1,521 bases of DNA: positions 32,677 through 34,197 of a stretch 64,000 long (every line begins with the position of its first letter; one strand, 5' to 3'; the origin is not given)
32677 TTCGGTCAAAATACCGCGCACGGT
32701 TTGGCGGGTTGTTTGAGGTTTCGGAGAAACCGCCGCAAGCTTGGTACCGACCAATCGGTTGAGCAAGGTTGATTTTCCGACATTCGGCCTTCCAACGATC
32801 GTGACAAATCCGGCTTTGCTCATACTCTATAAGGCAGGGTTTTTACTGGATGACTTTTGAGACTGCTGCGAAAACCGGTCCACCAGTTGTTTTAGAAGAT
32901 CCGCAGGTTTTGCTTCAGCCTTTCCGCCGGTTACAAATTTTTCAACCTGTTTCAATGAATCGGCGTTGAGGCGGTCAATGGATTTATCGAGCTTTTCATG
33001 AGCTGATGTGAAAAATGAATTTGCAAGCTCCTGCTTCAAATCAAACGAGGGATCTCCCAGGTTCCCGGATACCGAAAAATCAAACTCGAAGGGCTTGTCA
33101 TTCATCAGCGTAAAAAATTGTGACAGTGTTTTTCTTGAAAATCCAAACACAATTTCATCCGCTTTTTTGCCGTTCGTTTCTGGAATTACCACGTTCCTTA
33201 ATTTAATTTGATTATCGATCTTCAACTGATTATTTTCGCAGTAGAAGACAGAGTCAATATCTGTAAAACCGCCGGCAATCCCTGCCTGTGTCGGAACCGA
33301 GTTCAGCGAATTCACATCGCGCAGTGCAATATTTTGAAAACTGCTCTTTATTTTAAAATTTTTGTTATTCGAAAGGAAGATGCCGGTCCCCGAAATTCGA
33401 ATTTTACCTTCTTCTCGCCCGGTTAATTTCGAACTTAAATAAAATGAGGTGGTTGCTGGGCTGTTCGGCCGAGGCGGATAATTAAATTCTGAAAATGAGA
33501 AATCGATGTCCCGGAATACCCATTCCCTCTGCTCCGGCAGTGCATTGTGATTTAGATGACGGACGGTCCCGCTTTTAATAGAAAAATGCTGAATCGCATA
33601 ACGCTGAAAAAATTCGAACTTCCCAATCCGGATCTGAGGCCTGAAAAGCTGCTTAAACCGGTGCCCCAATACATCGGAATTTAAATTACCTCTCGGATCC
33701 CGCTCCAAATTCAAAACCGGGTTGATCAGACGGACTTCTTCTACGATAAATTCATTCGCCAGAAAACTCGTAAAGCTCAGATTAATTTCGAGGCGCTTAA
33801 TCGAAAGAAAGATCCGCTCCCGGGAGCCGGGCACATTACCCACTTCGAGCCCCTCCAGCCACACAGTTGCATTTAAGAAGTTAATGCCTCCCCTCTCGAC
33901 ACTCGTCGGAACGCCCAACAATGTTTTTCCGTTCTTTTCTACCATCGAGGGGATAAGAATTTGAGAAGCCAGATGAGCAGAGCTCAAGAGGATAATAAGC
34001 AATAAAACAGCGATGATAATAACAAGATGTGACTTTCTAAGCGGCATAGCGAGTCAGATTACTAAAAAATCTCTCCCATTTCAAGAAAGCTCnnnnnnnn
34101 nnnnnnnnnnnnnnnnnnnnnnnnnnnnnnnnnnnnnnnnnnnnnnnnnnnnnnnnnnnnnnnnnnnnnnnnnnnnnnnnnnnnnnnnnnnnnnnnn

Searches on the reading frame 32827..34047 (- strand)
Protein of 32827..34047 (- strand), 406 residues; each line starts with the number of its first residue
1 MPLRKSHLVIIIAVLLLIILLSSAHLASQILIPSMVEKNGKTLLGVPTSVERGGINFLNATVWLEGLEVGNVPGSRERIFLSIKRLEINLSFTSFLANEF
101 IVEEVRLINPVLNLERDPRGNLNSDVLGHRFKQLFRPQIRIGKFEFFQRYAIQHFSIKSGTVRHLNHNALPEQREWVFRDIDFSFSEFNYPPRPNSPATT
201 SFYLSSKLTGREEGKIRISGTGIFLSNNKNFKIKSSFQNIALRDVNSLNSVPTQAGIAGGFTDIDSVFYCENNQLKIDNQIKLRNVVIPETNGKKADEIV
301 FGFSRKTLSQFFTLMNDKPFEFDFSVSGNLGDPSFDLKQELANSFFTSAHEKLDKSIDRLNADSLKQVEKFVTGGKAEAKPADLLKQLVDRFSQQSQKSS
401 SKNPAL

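Call 42: search_protein_families(library=pfam, proteins=[window:32827-34047:-], max_evalue=0.00001)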
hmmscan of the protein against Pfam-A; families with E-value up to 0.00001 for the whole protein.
window:32827-34047:- (406 aa): 1 family
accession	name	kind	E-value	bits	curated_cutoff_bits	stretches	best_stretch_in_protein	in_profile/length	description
PF05359.17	DUF748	-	6.6e-17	61.3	50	1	8-295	17-284/1037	Domain of Unknown Function (DUF748)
